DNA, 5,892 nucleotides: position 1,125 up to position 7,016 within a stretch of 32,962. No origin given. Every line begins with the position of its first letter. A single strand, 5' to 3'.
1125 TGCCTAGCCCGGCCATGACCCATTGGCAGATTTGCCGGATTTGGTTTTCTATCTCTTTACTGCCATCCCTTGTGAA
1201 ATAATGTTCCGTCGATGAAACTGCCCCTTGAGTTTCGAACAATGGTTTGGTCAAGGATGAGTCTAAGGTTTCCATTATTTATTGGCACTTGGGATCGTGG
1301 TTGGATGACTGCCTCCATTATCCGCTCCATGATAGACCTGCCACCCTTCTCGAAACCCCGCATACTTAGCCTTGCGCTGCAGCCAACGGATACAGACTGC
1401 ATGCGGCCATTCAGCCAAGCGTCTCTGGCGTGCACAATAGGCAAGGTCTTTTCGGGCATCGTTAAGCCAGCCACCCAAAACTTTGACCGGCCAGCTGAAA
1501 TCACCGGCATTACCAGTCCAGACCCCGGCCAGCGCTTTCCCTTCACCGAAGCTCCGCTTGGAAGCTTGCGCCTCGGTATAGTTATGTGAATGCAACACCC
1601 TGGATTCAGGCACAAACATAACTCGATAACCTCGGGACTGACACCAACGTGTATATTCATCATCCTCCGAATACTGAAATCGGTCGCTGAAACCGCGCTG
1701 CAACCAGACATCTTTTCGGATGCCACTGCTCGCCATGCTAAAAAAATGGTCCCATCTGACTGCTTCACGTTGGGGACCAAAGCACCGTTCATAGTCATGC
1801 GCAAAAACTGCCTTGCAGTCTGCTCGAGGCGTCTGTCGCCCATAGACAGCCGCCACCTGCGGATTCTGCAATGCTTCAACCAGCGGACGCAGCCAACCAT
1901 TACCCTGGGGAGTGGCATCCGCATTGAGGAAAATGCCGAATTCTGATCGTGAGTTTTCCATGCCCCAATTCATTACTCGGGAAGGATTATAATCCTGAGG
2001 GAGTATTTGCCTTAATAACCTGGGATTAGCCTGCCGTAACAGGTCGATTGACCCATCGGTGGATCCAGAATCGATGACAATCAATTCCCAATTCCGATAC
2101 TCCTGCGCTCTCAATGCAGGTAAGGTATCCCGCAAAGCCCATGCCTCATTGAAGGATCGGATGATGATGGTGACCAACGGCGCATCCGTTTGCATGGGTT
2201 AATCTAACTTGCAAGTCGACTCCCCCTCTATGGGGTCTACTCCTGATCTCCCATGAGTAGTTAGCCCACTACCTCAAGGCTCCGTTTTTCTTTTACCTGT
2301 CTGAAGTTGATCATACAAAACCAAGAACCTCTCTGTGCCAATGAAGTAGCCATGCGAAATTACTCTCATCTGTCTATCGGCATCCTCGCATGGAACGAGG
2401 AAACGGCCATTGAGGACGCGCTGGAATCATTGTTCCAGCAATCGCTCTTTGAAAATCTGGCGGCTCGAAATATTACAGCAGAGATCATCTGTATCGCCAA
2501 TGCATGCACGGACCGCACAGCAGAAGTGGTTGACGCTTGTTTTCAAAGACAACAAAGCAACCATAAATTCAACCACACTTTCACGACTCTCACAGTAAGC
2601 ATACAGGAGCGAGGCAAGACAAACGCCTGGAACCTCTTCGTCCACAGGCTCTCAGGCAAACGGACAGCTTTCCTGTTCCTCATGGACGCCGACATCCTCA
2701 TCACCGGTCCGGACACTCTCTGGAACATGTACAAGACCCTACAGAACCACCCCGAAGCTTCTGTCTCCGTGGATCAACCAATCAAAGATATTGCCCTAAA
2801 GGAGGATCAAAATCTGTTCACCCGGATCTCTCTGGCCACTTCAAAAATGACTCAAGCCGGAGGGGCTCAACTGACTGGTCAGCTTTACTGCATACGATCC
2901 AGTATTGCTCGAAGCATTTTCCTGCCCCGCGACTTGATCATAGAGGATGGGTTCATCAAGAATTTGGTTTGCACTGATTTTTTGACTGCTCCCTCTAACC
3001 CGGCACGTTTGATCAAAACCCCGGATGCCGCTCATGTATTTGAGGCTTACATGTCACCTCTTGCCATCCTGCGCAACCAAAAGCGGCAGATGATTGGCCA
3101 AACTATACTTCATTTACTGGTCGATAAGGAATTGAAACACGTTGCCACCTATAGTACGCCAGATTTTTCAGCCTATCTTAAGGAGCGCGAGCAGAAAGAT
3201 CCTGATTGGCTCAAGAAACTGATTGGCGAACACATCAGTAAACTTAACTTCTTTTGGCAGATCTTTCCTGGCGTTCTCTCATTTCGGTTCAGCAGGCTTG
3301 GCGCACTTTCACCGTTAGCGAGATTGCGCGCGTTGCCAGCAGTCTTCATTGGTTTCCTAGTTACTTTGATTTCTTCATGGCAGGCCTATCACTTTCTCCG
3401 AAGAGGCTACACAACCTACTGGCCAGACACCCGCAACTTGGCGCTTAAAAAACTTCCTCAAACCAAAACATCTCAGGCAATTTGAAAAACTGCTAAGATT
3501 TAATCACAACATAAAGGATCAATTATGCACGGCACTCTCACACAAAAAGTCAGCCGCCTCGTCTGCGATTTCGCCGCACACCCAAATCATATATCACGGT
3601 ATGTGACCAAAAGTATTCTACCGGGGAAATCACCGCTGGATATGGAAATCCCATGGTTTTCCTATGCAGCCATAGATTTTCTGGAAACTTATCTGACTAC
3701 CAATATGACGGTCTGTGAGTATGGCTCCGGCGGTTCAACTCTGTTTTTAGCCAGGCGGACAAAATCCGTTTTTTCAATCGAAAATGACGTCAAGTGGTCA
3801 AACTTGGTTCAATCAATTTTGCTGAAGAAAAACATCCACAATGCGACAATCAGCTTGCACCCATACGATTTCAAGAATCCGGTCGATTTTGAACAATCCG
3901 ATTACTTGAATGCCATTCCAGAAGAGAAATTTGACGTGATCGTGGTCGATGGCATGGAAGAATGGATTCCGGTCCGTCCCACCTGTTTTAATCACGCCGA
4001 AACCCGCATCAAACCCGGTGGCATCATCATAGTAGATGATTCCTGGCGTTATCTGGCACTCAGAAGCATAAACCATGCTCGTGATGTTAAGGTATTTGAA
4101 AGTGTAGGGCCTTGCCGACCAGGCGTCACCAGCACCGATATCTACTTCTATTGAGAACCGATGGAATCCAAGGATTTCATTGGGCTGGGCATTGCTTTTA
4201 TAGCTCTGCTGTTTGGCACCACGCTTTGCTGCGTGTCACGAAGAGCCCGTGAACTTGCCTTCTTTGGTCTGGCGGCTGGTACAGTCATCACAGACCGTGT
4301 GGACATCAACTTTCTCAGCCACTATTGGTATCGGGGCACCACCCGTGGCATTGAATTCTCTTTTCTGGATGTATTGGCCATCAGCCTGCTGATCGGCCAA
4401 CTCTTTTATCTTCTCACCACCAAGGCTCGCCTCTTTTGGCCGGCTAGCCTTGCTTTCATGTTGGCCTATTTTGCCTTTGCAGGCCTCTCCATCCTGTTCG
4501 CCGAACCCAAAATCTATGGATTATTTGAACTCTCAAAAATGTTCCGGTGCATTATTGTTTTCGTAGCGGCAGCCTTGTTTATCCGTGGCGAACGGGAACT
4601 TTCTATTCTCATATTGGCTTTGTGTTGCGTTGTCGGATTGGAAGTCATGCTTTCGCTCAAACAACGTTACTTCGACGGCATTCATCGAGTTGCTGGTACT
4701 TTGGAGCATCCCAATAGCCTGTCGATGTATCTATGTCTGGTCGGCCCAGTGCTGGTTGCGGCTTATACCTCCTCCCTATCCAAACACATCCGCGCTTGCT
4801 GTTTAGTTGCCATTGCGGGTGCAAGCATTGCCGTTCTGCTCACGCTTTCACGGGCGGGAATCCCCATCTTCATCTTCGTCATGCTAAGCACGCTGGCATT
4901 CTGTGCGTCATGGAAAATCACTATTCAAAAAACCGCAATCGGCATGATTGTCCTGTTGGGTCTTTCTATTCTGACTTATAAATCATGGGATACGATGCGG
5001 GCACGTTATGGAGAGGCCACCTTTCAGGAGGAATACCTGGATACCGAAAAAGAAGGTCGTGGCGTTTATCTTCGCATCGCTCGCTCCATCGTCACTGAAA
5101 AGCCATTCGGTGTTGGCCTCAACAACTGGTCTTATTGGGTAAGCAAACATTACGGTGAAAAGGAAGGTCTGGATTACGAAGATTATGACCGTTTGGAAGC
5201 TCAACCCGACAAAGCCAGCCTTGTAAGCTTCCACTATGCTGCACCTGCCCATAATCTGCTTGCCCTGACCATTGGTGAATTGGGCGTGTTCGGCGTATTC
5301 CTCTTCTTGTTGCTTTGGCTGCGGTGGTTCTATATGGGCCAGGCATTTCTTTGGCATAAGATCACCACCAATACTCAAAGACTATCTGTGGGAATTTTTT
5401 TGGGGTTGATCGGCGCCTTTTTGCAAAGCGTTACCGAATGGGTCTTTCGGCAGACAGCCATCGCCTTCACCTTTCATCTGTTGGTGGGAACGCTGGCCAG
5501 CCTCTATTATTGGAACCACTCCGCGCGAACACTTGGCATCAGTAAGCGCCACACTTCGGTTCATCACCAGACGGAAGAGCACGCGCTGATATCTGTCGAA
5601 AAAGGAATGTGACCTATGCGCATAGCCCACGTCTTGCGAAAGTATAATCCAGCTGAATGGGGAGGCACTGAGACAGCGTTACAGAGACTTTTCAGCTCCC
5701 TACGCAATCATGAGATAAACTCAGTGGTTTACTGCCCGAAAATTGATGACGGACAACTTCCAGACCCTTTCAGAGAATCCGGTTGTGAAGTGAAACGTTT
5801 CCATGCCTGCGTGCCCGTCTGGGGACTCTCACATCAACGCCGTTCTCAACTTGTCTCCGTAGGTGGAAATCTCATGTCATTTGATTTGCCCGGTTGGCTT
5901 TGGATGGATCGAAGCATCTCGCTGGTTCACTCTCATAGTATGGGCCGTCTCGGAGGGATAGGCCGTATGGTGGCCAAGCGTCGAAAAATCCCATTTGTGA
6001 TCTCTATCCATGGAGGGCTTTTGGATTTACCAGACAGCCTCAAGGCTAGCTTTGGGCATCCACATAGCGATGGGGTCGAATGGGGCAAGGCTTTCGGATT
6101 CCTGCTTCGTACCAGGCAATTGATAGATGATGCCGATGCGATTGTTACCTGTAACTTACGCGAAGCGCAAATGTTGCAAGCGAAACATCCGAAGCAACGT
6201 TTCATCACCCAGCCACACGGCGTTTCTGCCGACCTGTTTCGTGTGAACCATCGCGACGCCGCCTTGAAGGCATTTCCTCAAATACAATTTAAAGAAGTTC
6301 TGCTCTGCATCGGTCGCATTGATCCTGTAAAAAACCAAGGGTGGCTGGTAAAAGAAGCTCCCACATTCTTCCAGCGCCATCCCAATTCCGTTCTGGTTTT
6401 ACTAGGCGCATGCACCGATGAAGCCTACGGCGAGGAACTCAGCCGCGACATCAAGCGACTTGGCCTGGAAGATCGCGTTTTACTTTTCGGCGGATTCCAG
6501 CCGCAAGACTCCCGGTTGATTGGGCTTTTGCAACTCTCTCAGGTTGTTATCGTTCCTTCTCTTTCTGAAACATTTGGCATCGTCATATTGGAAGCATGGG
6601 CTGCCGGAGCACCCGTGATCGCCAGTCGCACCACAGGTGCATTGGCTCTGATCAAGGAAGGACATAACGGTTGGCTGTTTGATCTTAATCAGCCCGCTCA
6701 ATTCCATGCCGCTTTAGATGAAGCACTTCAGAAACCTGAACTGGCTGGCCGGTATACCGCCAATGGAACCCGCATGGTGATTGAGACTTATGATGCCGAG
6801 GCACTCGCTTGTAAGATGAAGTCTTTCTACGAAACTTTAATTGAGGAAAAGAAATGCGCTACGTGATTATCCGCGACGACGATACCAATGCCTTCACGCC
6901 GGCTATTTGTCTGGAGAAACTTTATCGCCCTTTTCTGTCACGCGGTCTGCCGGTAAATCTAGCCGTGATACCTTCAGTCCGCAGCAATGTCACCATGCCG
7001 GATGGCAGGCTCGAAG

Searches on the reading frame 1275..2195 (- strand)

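Call 16: search_protein_families(library=pfam, proteins=[window:1275-2195:-], max_evalue=0.0001)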
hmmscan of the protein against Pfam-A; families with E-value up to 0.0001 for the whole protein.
window:1275-2195:- (306 aa): 2 families
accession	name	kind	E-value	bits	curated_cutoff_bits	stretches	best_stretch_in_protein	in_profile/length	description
PF00535.33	Glycos_transf_2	-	7.3e-21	75.3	23.3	1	9-137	1-135/168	Glycosyl transferase family 2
PF13641.12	Glyco_tranf_2_3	-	4.6e-10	40.4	27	1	8-213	3-222/230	Glycosyltransferase like family 2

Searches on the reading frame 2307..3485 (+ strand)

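Call 16: search_protein_families(library=pfam, proteins=[window:2307-3485:+], max_evalue=0.0001)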
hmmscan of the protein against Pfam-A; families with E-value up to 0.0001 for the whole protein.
window:2307-3485:+ (392 aa): 1 family
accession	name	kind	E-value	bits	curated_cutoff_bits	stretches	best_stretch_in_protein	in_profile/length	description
PF00535.33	Glycos_transf_2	-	2.8e-10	40.8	23.3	1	23-162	1-120/168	Glycosyl transferase family 2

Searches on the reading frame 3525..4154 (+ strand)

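Call 16: search_protein_families(library=pfam, proteins=[window:3525-4154:+], max_evalue=0.0001)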
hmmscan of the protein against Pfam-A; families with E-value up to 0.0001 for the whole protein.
window:3525-4154:+ (209 aa): 3 families
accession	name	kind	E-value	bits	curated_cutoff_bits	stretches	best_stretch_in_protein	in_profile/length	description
PF13847.12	Methyltransf_31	-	1.6e-06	28.3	27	1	59-174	3-113/145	Methyltransferase domain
PF13578.12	Methyltransf_24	-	2e-05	25.9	26.3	1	65-172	2-104/105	Methyltransferase domain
PF13489.12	Methyltransf_23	-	7e-05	23.1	27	0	50-173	13-119/164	Methyltransferase domain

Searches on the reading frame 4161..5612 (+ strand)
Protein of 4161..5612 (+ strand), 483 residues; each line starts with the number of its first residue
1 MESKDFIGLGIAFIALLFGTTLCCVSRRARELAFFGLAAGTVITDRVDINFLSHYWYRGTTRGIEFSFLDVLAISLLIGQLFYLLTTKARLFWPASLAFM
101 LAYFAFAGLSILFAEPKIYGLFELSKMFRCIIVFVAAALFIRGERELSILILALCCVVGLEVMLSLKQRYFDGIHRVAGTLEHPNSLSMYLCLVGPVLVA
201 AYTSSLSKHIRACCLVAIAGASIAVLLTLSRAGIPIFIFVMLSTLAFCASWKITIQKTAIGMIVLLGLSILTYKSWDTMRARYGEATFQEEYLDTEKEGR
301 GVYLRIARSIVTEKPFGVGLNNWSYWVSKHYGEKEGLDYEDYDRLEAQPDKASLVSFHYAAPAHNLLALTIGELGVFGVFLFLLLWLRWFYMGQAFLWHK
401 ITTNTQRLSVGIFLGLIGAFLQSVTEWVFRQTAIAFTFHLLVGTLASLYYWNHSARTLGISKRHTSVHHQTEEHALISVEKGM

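Call 16: search_protein_families(library=pfam, proteins=[window:4161-5612:+], max_evalue=0.0001)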
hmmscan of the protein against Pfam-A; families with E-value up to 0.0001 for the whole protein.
window:4161-5612:+ (483 aa): 1 family
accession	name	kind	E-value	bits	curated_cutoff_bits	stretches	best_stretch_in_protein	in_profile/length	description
PF04932.20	Wzy_C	-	3.8e-11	43.4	31.7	1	218-383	3-149/149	O-Antigen ligase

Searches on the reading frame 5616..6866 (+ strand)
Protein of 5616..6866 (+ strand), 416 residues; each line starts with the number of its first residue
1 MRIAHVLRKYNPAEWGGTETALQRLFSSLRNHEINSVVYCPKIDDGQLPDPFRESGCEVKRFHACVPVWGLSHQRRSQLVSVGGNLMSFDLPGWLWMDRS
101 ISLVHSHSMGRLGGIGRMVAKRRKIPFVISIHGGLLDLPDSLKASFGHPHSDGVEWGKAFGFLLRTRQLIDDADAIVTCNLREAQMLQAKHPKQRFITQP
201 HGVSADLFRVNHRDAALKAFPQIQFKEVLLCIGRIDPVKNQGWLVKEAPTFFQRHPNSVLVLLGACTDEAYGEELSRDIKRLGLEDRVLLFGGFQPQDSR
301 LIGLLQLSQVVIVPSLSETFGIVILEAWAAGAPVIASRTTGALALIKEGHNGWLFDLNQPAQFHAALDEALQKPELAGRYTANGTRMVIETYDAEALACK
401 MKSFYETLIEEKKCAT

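Call 16: search_protein_families(library=pfam, proteins=[window:5616-6866:+], max_evalue=0.0001)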
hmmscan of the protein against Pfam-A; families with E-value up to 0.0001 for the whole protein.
window:5616-6866:+ (416 aa): 6 families
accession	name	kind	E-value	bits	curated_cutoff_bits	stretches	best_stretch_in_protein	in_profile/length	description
PF00534.26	Glycos_transf_1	-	1.1e-31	110.1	26.4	1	226-386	15-171/172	Glycosyl transferases group 1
PF13692.12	Glyco_trans_1_4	-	5.6e-27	95.2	27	1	227-372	2-141/142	Glycosyl transferases group 1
PF13579.12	Glyco_trans_4_4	-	6.9e-14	52.9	29.7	1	16-191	1-146/158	Glycosyl transferase 4-like domain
PF20706.3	GT4-conflict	-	6.9e-12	45.5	26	1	227-349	198-323/385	Family 4 Glycosyltransferase in conflict systems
PF13439.12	Glyco_transf_4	-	4.6e-09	37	28.5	1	15-205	1-168/170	Glycosyltransferase Family 4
PF13524.12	Glyco_trans_1_2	-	3e-05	24.4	25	1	316-396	59-137/144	Glycosyl transferase-like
